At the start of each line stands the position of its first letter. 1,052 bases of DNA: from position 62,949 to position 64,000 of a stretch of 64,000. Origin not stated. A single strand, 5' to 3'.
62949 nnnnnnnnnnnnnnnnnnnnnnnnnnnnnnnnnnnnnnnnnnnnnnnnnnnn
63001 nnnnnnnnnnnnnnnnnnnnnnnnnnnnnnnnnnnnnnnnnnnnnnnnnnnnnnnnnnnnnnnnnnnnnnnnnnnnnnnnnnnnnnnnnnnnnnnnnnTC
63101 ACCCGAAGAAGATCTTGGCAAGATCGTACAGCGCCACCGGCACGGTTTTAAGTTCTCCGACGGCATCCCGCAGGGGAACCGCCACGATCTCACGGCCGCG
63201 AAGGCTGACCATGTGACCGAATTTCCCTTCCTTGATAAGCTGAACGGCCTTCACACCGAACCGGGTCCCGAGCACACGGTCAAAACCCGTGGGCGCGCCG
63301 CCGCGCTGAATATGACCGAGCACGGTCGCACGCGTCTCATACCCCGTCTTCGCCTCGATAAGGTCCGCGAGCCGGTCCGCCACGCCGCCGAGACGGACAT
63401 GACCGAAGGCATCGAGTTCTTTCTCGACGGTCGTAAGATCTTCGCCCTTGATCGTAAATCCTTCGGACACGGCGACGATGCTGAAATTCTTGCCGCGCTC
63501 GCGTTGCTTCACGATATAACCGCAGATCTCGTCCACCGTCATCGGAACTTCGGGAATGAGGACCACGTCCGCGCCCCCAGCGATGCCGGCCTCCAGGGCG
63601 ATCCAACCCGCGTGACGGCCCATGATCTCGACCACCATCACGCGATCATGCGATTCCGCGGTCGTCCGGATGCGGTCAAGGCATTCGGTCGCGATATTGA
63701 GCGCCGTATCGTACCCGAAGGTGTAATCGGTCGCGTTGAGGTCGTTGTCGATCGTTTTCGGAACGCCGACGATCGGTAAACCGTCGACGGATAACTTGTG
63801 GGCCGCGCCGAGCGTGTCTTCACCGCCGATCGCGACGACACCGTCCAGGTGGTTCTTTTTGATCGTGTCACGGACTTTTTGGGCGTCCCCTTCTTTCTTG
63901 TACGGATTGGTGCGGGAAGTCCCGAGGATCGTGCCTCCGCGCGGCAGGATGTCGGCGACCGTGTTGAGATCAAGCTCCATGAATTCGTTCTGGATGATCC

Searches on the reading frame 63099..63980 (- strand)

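Call 31: search_protein_families(library=pfam, proteins=[window:63099-63980:-], max_evalue=0.001)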
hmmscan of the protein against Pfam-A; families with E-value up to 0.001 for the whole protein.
window:63099-63980:- (293 aa): 1 family
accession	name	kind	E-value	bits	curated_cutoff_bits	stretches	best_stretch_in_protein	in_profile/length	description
PF00365.25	PFK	-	4.9e-90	302.1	30.9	1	2-249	49-277/277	Phosphofructokinase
